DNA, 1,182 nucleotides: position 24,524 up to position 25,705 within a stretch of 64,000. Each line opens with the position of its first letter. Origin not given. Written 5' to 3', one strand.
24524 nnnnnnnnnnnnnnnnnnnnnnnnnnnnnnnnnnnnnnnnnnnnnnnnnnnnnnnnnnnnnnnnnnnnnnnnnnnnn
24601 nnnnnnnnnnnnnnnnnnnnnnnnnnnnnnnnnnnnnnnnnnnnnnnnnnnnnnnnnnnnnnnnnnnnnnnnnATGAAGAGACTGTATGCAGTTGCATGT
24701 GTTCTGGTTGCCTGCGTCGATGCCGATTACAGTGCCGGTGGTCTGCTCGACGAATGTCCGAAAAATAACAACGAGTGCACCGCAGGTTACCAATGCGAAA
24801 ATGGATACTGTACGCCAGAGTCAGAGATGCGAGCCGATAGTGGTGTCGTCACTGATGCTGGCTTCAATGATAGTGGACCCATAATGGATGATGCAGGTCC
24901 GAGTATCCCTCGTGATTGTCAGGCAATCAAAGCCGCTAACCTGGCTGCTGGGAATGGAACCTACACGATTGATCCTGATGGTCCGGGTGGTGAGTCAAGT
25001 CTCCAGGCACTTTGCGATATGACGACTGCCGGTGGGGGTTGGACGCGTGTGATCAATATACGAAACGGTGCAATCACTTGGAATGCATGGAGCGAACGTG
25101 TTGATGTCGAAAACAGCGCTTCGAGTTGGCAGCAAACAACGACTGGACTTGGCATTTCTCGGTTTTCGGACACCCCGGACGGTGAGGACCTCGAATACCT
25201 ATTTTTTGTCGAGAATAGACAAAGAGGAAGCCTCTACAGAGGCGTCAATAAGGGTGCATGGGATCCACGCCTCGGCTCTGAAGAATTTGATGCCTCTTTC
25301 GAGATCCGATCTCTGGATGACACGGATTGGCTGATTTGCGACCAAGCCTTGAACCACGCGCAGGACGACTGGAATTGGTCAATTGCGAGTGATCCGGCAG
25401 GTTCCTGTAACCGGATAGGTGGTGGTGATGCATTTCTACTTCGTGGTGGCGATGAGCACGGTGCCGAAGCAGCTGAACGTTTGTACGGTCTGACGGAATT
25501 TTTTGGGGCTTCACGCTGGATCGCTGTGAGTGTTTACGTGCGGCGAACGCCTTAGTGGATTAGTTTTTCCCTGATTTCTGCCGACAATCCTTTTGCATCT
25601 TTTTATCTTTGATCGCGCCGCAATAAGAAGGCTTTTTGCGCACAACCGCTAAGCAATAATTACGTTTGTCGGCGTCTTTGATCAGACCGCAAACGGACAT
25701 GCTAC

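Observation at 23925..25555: ATGA-coupled gene pair: uncharacterised GC-x4-C/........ module protein followed by a fibrinogen-like lipoprotein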

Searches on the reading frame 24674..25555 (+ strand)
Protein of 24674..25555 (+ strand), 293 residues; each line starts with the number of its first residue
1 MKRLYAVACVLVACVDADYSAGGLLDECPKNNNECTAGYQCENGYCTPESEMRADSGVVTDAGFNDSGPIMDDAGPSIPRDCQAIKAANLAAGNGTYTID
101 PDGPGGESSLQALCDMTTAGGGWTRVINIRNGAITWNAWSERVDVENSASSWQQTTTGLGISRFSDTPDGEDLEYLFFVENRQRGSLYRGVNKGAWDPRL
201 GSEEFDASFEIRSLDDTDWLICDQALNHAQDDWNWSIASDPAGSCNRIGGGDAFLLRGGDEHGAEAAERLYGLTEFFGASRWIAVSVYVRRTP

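Call 4: search_protein_families(library=pfam, proteins=[window:24674-25555:+], max_evalue=1)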
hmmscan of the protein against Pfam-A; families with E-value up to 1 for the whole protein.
window:24674-25555:+ (293 aa): 2 families
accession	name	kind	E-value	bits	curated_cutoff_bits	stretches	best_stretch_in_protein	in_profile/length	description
PF00147.23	Fibrinogen_C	-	9.4e-06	26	22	1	78-140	1-61/221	Fibrinogen beta and gamma chains, C-terminal globular domain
PF01410.23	COLFI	-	0.0085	15.8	26.2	1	80-120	31-70/233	Fibrillar collagen C-terminal domain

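Call 6: search_protein_families(library=ncbifam, proteins=[window:24674-25555:+], max_evalue=1)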
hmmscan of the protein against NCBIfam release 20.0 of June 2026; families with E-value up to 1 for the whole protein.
window:24674-25555:+ (293 aa): 1 family
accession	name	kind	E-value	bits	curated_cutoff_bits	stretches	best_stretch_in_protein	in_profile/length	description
NF040941.1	GGGWT_bact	domain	1e-16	60.7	30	1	82-126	2-46/46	fibrinogen-like YCDxxxxGGGW domain-containing protein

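Call 22: list_cluster_members(proteins=[P0001, window:24674-25555:+, window:46565-47350:-])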
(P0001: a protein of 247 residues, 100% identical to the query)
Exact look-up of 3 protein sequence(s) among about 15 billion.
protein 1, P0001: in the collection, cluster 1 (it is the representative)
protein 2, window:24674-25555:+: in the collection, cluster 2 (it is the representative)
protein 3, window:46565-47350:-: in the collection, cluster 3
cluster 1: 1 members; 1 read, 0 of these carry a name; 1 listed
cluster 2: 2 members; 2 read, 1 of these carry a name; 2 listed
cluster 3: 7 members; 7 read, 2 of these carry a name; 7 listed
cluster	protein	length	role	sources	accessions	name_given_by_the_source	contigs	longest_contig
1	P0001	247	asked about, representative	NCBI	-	-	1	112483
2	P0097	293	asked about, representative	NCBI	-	-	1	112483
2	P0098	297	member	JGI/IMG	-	hypothetical protein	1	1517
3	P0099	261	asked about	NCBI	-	-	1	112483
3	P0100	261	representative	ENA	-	-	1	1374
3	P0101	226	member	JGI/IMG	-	TolB-like protein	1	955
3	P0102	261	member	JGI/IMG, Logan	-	TolB-like protein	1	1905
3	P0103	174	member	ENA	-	-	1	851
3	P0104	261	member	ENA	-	-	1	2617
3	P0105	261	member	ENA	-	-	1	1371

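Call 34: search_protein_families(library=pfam, alignment_id=A3, max_evalue=0.001)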
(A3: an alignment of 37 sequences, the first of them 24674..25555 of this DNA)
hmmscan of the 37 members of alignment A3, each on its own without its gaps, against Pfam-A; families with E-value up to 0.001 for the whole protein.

A. member 1, window:24674-25555:+ (293 aa): 1 family
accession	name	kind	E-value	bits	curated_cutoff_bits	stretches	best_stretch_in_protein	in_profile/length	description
PF00147.23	Fibrinogen_C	-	9.4e-06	26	22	1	78-140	1-61/221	Fibrinogen beta and gamma chains, C-terminal globular domain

B. families by the number of members that match (of 37 scanned): 18 families
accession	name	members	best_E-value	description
PF13948.11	DUF4215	15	7.4e-52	Domain of unknown function (DUF4215)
PF25390.1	WD40_RLD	10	1.5e-50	RCC1-like domain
PF13540.12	RCC1_2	10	1.9e-30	Regulator of chromosome condensation (RCC1) repeat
PF00415.24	RCC1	10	1.9e-25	Regulator of chromosome condensation (RCC1) repeat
PF01410.23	COLFI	6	1.5e-29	Fibrillar collagen C-terminal domain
PF00147.23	Fibrinogen_C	6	2e-16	Fibrinogen beta and gamma chains, C-terminal globular domain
PF13385.13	Laminin_G_3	4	2.5e-22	Concanavalin A-like lectin/glucanases superfamily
PF03781.23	FGE-sulfatase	2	2.1e-46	Sulfatase-modifying factor enzyme 1-like domain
PF24681.1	Kelch_KLHDC2_KLHL20_DRC7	1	6.7e-20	KLHDC2/KLHL20/DRC7 Kelch-repeats domain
PF13418.12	Kelch_4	1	5.2e-13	Galactose oxidase, central domain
PF24981.1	Beta-prop_ATRN-LZTR1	1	4.4e-11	Attractin/LZTR1 beta-propeller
PF13415.12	Kelch_3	1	1.2e-10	Galactose oxidase, central domain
PF04885.19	Stig1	1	6.2e-10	Stigma-specific STIG1-like protein family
PF19077.6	Big_13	1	5.1e-07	Bacterial Ig-like domain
PF13964.12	Kelch_6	1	1e-05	Kelch motif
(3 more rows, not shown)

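Call 45: find_homologous_proteins(query=window:24674-25555:+, max_evalue=0.001)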
Query window:24674-25555:+ (293 aa): 7 proteins with E <= 0.001 among 1375 candidates.
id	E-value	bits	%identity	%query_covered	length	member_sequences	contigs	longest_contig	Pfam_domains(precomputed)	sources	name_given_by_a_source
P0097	5.5e-200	681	100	100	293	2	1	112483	PF00147.24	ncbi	-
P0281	3.8e-172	590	86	100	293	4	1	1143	PF00147.24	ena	-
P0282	6.8e-110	386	57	100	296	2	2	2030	-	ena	-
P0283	5.1e-102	360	54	100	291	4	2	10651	-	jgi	jgi:hypothetical protein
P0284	2.6e-83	298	51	100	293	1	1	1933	PF00147.24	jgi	jgi:hypothetical protein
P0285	2.7e-6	45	35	38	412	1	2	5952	-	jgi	jgi:hypothetical protein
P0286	2.3e-5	42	56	15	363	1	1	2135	-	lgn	-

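Call 56: predict_structure(alignment_id=A4)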
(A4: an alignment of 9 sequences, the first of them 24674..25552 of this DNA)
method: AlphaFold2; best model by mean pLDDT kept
length: 293 residues; sequences in the alignment: 9
mean_pLDDT: 35.3   pTM: 0.27
mean pLDDT of the five models: 35.3, 33.8, 33.6, 33.5, 32.8
residues with pLDDT >= 90: 0; 70-90: 0; 50-70: 46; < 50: 247
segments of 3 or more residues with pLDDT < 50: 1-27, 50-77, 101-113, 118-189, 191-208, 212-218, 223-293
pLDDT, mean of each block of 10 residues (from residue 1): 40 29 42 59 48 26 23 35 53 54 44 45 28 22 27 24 27 31 38 41 43 47 40 28 29 27 24 27 28 26
secondary structure, 60 per line:
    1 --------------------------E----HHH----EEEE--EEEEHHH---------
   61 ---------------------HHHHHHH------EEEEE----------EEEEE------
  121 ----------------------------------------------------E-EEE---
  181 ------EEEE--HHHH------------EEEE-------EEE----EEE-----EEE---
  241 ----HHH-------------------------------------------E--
elements in order: E39-42 E45-48 H82-88 E95-99 E110-114 E175-177 E187-190 H193-196 E209-212 E220-222 E227-229 E235-237
